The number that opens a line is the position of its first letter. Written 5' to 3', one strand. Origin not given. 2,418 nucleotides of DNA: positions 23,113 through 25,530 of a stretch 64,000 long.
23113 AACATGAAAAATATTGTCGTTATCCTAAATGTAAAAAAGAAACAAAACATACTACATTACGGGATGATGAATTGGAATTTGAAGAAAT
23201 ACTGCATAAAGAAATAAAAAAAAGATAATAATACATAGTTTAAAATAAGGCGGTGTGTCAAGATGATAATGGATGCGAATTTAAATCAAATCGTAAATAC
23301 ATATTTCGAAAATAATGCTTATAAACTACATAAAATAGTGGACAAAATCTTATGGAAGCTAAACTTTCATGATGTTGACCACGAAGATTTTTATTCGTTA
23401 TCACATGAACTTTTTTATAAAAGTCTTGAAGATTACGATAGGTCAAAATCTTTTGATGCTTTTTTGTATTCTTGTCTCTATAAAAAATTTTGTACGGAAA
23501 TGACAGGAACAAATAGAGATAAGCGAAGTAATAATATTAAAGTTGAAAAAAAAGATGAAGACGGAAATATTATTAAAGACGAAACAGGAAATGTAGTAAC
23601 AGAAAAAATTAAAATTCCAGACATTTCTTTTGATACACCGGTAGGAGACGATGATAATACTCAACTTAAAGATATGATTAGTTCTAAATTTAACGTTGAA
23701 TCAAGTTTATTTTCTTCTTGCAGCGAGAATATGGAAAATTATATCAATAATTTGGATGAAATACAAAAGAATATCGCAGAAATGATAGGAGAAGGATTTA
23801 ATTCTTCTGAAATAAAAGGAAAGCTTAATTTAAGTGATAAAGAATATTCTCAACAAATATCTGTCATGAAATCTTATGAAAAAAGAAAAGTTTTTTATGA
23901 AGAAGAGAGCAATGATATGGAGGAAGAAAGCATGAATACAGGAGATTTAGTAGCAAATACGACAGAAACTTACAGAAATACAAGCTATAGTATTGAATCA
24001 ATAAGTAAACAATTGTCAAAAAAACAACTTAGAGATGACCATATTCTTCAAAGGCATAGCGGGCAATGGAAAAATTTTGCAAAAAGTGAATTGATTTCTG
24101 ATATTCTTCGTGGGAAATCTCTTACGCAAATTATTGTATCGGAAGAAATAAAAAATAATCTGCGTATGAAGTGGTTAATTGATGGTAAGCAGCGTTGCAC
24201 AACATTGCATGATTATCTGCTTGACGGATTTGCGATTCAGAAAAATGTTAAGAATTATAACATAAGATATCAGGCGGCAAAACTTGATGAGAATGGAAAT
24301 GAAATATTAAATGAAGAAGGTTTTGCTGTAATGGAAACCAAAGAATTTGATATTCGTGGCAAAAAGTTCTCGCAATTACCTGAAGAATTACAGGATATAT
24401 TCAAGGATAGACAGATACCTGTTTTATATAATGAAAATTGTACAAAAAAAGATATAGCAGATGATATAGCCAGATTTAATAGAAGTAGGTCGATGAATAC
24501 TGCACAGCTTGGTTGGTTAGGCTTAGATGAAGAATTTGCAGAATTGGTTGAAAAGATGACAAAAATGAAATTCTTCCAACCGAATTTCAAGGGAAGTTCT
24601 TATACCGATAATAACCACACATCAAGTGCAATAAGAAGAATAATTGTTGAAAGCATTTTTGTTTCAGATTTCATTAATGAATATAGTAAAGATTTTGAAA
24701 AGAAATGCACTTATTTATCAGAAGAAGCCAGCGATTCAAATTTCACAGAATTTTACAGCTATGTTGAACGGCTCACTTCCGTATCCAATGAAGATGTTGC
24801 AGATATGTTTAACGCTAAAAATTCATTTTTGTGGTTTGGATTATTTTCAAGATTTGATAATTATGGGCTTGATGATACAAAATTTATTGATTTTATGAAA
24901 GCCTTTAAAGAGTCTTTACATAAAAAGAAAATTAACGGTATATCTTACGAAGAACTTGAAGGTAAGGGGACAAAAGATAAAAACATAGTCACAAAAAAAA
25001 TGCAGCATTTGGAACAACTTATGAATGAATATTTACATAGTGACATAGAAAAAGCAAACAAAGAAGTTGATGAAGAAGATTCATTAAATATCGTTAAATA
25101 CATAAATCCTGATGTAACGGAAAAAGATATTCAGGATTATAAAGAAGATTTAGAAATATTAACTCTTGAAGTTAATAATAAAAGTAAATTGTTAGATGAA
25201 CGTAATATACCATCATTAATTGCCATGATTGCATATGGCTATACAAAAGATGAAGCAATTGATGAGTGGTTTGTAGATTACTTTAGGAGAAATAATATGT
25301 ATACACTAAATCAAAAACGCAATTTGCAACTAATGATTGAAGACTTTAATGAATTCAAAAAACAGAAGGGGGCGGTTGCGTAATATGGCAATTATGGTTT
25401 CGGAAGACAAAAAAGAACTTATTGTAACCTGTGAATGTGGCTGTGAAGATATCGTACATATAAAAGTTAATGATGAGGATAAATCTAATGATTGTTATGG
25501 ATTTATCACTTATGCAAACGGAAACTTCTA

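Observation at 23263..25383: Apparent fusion of a sigma-70-family (region 2 + region 4) module to a DUF262 ParB/Srx-fold domain in one 706-aa ORF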

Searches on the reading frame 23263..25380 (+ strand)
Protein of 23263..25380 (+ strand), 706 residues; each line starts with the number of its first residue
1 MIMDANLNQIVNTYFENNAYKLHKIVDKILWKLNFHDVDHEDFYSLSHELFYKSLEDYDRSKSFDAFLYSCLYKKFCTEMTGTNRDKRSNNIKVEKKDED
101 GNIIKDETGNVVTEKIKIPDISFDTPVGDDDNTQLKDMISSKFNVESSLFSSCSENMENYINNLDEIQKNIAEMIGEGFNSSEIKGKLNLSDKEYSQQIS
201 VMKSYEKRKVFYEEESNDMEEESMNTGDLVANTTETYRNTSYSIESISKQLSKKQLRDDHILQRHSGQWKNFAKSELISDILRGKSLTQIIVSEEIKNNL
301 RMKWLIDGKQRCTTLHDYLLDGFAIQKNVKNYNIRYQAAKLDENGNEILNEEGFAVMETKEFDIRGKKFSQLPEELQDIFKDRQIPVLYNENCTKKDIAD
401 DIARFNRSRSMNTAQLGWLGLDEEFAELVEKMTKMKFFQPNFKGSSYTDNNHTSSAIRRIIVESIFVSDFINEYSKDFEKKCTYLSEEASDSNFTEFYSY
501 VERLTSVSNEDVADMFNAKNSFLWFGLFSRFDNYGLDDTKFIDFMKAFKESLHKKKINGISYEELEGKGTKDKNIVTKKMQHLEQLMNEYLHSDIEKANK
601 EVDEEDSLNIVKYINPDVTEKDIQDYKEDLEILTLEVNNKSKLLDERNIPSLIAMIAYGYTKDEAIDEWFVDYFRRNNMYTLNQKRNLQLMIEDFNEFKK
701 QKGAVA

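Call 3: search_protein_families(library=pfam, proteins=[window:23263-25380:+], max_evalue=1)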
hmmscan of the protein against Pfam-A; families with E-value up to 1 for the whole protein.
window:23263-25380:+ (706 aa): 2 families
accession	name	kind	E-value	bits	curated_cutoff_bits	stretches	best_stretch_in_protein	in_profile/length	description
PF03235.19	GmrSD_N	-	1.4e-05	25.7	33.2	1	262-389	17-148/199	GmrSD restriction endonuclease, N-terminal domain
PF18075.7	FtsX_ECD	-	0.031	15.3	23.5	1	122-197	6-81/96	FtsX extracellular domain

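Call 4: search_protein_families(library=phrogs, proteins=[window:23263-25380:+], max_evalue=0.1)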
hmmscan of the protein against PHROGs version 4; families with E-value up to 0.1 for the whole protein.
window:23263-25380:+ (706 aa): 2 families
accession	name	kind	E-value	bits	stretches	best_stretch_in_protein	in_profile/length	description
phrog_2598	-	unknown function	7.5e-14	52.6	1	217-511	7-277/352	-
phrog_1583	-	unknown function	1.7e-12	47.8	1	234-407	13-155/417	-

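Call 6: search_dna_similar(query=window:23263-25380:+, collection=phages, mode=protein, max_rows=40, max_evalue=0.001)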
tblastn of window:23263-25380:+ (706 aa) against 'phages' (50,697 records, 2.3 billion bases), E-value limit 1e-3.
Records with a match: 9; places in all: 10; records where one place covers at least 80% of the query: 1.
Best place of each record, by identity: <60% 9.
By first word of the organism name: Bacillus 6; Bacteriophage 1; Alicyclobacillus 1; Escherichia 1.
By host as written in the record: Bacillus subtilis 2; Bacillus subtilis BEST7003 2; - 1; Rosselomorea vietnamensis FJAT-46955 1; Bacillus sp. 1; Alicyclobacillus acidoterrestris strain KKP 3133 1; Escherichia coli 1.
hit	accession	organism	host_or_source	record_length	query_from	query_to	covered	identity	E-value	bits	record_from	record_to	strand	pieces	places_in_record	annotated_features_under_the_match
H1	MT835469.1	Bacteriophage sp.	human fecal samples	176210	16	704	98%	45.3%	0e+0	585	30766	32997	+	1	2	record has no annotation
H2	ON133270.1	Bacillus phage 2S-4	Rosselomorea vietnamensis FJAT-46955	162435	228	602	53%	23.1%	1e-10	71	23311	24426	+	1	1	none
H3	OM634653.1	Bacillus phage vB_BsuS_PJN02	Bacillus subtilis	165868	246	602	51%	23.0%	3e-10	70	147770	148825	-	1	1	DUF262 domain-containing protein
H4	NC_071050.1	Bacillus phage vB_BsuS_PJN02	Bacillus subtilis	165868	246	602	51%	23.0%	3e-10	70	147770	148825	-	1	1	DUF262 domain-containing protein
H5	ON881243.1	Bacillus phage PK-3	Bacillus sp.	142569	246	602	51%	23.0%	4e-10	70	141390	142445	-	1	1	DUF262 domain-containing protein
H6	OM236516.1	Bacillus phage FADO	Bacillus subtilis BEST7003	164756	246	602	51%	23.0%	4e-10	70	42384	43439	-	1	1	hypothetical protein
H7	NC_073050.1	Bacillus phage FADO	Bacillus subtilis BEST7003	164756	246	602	51%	23.0%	4e-10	70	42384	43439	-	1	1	hypothetical protein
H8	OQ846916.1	Alicyclobacillus phage KKP_3916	Alicyclobacillus acidoterrestris strain ...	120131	231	591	51%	21.4%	3e-4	50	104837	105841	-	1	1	hypothetical protein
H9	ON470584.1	Escherichia phage vB_EcoM-689R6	Escherichia coli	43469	250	336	12%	33.7%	4e-4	50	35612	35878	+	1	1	DUF262 domain-containing protein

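Call 7: find_homologous_proteins(query=window:23263-25380:+, max_evalue=0.001)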
Query window:23263-25380:+ (706 aa): 745 proteins with E <= 0.001 among 8000 candidates; the best 120 are listed.
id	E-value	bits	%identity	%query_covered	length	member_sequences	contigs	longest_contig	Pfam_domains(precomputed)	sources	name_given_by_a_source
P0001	0.0e+0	1075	100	69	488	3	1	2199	PF03235.20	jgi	jgi:hypothetical protein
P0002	4.0e-287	972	63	99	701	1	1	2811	PF03235.20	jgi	jgi:hypothetical protein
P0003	6.3e-264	896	60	99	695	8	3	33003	PF03235.20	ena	-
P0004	8.1e-261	885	60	100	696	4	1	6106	PF03235.20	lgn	-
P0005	2.4e-259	881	60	99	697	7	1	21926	PF03235.20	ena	-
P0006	5.2e-259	879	60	99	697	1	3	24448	PF03235.20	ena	-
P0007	1.1e-258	878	60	100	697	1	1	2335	-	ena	-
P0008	2.0e-256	871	59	100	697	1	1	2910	-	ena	-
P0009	2.2e-255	867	59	99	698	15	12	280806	-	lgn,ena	-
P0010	4.7e-255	866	59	98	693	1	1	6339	PF03235.20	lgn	-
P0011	1.2e-248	845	58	98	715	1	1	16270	PF03235.20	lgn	-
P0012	2.9e-243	827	59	97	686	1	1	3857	PF03235.20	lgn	-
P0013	1.0e-241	822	56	99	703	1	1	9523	PF03235.20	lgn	-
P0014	1.7e-241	822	58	98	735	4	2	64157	PF03235.20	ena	-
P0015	1.6e-240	818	57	99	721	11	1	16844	PF03235.20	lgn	-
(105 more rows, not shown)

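Call 11: search_protein_families(library=pfam, alignment_id=A1, max_evalue=0.01)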
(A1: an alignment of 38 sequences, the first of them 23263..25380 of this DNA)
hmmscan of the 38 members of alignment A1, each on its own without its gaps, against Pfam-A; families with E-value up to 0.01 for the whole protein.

A. member 1, window:23263-25380:+ (706 aa): 1 family
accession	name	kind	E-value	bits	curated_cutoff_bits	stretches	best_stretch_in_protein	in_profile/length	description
PF03235.19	GmrSD_N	-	1.4e-05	25.7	33.2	1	262-389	17-148/199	GmrSD restriction endonuclease, N-terminal domain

B. families by the number of members that match (of 38 scanned): 8 families
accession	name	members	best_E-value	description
PF03235.19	GmrSD_N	35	6.4e-09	GmrSD restriction endonuclease, N-terminal domain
PF04542.20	Sigma70_r2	11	3.7e-07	Sigma-70 region 2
PF07638.17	Sigma70_ECF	1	0.0011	ECF sigma factor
PF00196.25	GerE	1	0.0022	Bacterial regulatory proteins, luxR family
PF08281.18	Sigma70_r4_2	1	0.0025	Sigma-70, region 4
PF07872.17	DUF1659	1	0.0032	Protein of unknown function (DUF1659)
PF18419.6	ATP-grasp_6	1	0.0077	ATP-grasp-like domain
PF02743.24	dCache_1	1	0.0091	Cache domain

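Call 18: find_encoding_contigs(protein=P0009, flank=10000, max_places=3)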
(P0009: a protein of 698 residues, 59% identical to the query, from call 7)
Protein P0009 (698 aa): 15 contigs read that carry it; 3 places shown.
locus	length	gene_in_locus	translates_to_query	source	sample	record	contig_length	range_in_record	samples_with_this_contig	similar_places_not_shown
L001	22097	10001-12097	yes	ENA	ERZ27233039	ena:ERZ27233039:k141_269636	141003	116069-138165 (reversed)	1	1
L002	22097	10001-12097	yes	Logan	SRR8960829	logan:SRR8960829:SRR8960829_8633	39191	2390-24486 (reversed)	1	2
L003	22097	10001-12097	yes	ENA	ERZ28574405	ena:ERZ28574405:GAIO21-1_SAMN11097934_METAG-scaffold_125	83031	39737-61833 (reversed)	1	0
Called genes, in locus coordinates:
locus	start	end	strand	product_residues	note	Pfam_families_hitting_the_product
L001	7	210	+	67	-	-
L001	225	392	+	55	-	-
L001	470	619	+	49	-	-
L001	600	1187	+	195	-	-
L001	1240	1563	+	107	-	-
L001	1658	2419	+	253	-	-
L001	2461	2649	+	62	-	-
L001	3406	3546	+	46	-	-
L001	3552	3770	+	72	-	-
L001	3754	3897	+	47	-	-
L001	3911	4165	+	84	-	-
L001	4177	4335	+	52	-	-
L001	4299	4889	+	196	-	PF13936:HTH_38 (faint)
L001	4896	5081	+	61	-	-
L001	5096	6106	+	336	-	PF00589:Phage_integrase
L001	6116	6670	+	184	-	PF12844:HTH_19, PF13560:HTH_31 (weak), PF01381:HTH_3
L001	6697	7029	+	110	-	-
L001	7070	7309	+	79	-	-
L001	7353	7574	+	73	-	-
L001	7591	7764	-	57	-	PF07878:RHH_5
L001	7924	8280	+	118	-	PF02452:PemK_toxin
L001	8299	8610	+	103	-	-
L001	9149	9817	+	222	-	-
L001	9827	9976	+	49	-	-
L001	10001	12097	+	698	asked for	-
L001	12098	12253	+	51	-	-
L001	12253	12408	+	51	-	-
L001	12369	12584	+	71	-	-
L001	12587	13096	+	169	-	-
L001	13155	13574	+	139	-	-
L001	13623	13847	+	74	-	-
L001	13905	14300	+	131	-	-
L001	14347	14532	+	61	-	-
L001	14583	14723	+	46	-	-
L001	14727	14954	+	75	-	-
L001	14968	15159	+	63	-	-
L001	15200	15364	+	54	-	-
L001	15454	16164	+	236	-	-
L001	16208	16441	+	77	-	-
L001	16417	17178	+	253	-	-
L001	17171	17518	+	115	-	-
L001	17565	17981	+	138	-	-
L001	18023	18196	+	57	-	-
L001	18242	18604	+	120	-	-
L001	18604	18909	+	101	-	-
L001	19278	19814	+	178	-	-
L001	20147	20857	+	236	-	-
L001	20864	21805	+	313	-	PF00145:DNA_methylase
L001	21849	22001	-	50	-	PF07878:RHH_5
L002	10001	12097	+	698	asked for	-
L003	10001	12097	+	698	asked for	-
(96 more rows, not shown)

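Call 19: predict_structure(alignment_id=A1)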
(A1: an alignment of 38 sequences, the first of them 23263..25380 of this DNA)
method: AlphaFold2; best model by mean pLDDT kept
length: 706 residues; sequences in the alignment: 38
mean_pLDDT: 71.9   pTM: 0.39
mean pLDDT of the five models: 71.9, 70.5, 70.1, 68.6, 67.6
residues with pLDDT >= 90: 60; 70-90: 401; 50-70: 117; < 50: 128
segments of 3 or more residues with pLDDT < 50: 83-89, 129-131, 135-143, 151-153, 213-241, 255-269, 299-307, 386-417, 593-603
pLDDT, mean of each block of 10 residues (from residue 1): 68 85 88 72 82 82 85 77 46 79 82 70 52 49 50 60 78 77 82 75 61 38 27 29 61 46 37 74 66 55 46 76 83 81 80 70 89 82 54 43 38 42 73 85 83 76 90 84 82 81 87 87 93 82 92 86 67 84 89 49 67 87 90 84 85 92 90 84 81 91 64
secondary structure, 60 per line:
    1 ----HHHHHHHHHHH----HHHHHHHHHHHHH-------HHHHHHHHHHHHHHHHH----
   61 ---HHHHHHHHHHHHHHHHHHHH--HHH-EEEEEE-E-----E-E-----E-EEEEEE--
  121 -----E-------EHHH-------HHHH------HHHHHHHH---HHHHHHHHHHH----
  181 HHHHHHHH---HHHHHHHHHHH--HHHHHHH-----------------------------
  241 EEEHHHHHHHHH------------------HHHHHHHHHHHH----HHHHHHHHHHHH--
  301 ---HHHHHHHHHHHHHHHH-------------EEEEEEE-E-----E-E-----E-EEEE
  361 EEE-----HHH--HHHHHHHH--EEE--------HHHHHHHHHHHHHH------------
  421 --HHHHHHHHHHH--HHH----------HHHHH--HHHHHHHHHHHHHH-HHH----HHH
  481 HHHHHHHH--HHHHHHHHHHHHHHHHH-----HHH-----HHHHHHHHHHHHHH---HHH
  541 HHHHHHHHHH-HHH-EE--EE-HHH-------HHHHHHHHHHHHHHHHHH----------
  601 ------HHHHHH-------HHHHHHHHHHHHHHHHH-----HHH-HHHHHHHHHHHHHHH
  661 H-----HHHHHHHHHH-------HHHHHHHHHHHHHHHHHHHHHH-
elements in order (helices of 4 or more, strands of 3 or more residues): H5-15 H20-32 H40-56 H64-83 E90-95 E113-118 H145-148 H155-162 H166-176 H181-188 H192-202 H205-211 E241-243 H244-252 H271-282 H287-298 H304-319 E333-339 E357-363 H374-381 E384-386 H395-408 H423-433 H449-453 H456-469 H478-488 H491-507 H521-534 H538-550 H573-590 H607-612 H620-636 H646-661 H667-676 H684-705

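Call 24: fold_search(model_id=the predicted structure, library=pdb)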
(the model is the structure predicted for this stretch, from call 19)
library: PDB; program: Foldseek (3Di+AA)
matches with E <= 10: 91; with E <= 0.001: 0
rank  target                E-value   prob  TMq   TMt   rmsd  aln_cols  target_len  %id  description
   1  9a4r_A                7.9e-03  1.00  0.11  0.28  13.5       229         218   18  Integrative model of RPSH-RPOB by crosslinking MS and deep learning (released 2024-09-18)
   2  6jcy_F                9.6e-02  0.95  0.10  0.33  16.7       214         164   14  Mycobacterium tuberculosis RNA polymerase transcription initiation open complex with a chimeric ECF sigma factor sigH/ (released 2019-05-29)
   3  6kon_F                1.6e-01  0.95  0.10  0.33  17.1       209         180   12  Mycobacterium tuberculosis initial transcription complex comprising sigma H and 5'-OH RNA of 5 nt (released 2020-03-11)
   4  6jcx_F                2.1e-01  0.91  0.10  0.31  16.3       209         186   14  Mycobacterium tuberculosis transcription initiation complex with ECF sigma factor sigma H and 6nt RNA (released 2019-05-29)
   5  9a50_A                2.1e-01  0.77  0.09  0.22  21.3       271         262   15  Integrative model of RPSB-RPOC by crosslinking MS and deep learning (released 2024-09-18)
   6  9a7s_A                3.8e-01  0.44  0.10  0.23  22.9       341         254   13  Integrative model of RPSD-RPOB by crosslinking MS and deep learning (released 2024-09-18)
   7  9m98_F                4.2e-01  0.85  0.10  0.36  16.9       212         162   13  Structural Basis of Pausing During Transcription Initiation in Mycobacterium tuberculosis (released 2026-01-14)
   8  5uxx_A                5.4e-01  0.87  0.10  0.37  19.7       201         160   12  Co-crystal structure of the sigma factor RpoE in complex with the anti-sigma factor NepR from Bartonella quintana (released 2018-02-28)
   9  9m9d_F                6.7e-01  0.72  0.10  0.36  16.4       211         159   12  Structural Basis of Pausing During Transcription Initiation in Mycobacterium tuberculosis (released 2026-01-14)
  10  4z9g_C                7.3e-01  0.04  0.07  0.09  33.9       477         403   11  Crystal structure of human corticotropin-releasing factor receptor 1 (CRF1R) in complex with the antagonist CP-376395  (released 2016-06-29)
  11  5uxx_C                1.0e+00  0.75  0.10  0.38  19.6       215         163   11  Co-crystal structure of the sigma factor RpoE in complex with the anti-sigma factor NepR from Bartonella quintana (released 2018-02-28)
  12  9m9e_F                1.0e+00  0.69  0.09  0.33  12.4       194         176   12  Structural Basis of Pausing During Transcription Initiation in Mycobacterium tuberculosis (released 2026-01-14)
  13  8i24_F                1.1e+00  0.44  0.11  0.29  20.5       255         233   14  Clostridium thermocellum RNA polymerase transcription open complex with SigI6 and its promoter (released 2023-10-11)
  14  7sq6_A                1.1e+00  0.02  0.07  0.09  25.4       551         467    7  Cryo-EM structure of mouse agonist ML-SA1-bound TRPML1 channel at 2.32 Angstrom resolution (released 2022-02-02)
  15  8x6g_H                1.2e+00  0.35  0.10  0.25  17.2       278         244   14  Cryo-EM structure of Staphylococcus aureus sigB-dependent RNAP-promoter open complex (released 2024-06-05)
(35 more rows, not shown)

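Call 25: search_solved_structures(query=A1, max_evalue=10, show_alignments=0)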
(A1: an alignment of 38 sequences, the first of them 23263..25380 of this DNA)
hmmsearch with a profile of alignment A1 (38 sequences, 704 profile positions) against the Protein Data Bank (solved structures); distinct sequences matched with E-value up to 10: 29.
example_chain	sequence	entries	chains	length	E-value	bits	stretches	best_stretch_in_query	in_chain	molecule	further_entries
8h3v_G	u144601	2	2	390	0.0014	20.4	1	44-174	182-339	RNA polymerase sigma factor SigA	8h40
8a5r_AAA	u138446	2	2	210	0.014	17.1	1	106-197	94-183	Light-activated DNA-binding protein EL222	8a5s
9dvs_G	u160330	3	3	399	0.017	16.8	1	44-174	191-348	RNA polymerase sigma factor SigA1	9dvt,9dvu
3p7n_A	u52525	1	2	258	0.022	16.4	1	107-197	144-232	Sensor histidine kinase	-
7xya_F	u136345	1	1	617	0.026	16.2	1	99-175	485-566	RNA polymerase sigma factor RpoD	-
7l7b_F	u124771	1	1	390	0.028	16.1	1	82-174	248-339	RNA polymerase sigma factor SigA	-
1l9u_H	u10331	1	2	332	0.078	14.6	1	108-173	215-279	SIGMA FACTOR SIGA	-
4xln_F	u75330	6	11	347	0.09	14.4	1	108-173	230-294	RNA polymerase sigma factor SigA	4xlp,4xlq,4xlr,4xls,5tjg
5tw1_F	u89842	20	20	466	0.14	13.7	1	45-173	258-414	RNA polymerase sigma factor SigA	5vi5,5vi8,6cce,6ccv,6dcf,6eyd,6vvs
1l9z_H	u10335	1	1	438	0.18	13.4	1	108-173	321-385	SIGMA FACTOR SIGA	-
1y0u_A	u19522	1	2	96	0.18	13.4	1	140-203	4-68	arsenical resistance operon repressor, putative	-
5uh5_F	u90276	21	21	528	0.19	13.3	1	47-174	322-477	RNA polymerase sigma factor SigA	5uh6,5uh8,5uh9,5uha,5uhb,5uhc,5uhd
7kif_F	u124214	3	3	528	0.19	13.3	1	47-174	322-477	RNA polymerase sigma factor SigA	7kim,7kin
6bzo_F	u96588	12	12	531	0.19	13.3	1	47-173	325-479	RNA polymerase sigma factor SigA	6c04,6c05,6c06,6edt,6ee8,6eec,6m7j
9e7v_F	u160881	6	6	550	0.21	13.2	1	47-173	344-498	RNA polymerase sigma factor SigA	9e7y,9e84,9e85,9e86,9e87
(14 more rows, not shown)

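Call 26: get_annotated_region(hit=H3, flank=6000)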
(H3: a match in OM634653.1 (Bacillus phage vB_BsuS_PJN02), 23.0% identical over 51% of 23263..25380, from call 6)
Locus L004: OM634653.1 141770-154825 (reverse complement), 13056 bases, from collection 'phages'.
description: Bacillus phage vB_BsuS_PJN02, complete genome.
organism: Bacillus phage vB_BsuS_PJN02 (NCBI taxid 2920374)
taxonomy: Viruses; Duplodnaviria; Heunggongvirae; Uroviricota; Caudoviricetes; Zhangjivirus; Zhangjivirus PJN02
host: Bacillus subtilis; source: waste water; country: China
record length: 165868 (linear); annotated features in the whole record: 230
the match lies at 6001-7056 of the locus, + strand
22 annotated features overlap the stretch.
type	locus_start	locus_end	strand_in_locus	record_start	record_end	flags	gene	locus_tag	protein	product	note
CDS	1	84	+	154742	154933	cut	-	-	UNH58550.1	hypothetical protein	-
CDS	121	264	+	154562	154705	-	-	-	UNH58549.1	hypothetical protein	-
CDS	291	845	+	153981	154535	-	-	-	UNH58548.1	hypothetical protein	-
CDS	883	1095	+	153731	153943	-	-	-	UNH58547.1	hypothetical protein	-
CDS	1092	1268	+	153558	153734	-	-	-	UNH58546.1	hypothetical protein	-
CDS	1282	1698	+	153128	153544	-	-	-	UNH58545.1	hypothetical protein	-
CDS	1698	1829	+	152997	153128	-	-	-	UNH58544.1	hypothetical protein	-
CDS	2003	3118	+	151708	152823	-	-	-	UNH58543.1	aspartate phosphatase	-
CDS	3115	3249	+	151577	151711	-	-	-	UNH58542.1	hypothetical protein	-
CDS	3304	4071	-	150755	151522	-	-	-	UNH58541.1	hypothetical protein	-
CDS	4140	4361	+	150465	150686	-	-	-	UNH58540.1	hypothetical protein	-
CDS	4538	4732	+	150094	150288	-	-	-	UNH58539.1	hypothetical protein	-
CDS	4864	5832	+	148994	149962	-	-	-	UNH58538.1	putative metallo-aminopeptidase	-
CDS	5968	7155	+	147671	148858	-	-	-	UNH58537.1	DUF262 domain-containing protein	-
CDS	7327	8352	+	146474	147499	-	-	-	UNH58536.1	glycosyltransferase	-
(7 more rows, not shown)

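Call 58: search_protein_families(library=pfam, proteins=[L001:9149-9814:+, L001:12587-13093:+], max_evalue=0.1)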
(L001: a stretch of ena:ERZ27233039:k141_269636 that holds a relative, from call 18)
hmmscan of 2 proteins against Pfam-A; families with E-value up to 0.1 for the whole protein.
L001:9149-9814:+ (222 aa): 1 family
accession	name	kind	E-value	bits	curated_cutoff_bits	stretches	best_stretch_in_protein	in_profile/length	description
PF05190.23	MutS_IV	-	0.018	15.8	22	1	116-196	2-80/92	MutS family domain IV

L001:12587-13093:+ (169 aa): 1 family
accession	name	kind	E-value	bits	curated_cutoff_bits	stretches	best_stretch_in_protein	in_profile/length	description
PF19157.5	DUF5839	-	0.026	15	23.7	1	110-151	23-62/83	Family of unknown function (DUF5839)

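Call 78: search_protein_families(library=padloc, proteins=[window:23263-25380:+], max_evalue=0.01)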
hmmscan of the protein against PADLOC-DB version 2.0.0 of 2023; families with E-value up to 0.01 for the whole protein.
window:23263-25380:+ (706 aa): 1 family
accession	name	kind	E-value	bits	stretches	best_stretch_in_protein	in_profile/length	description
PDLC03877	NsnA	-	1.3e-11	42.4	1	213-591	18-383/385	-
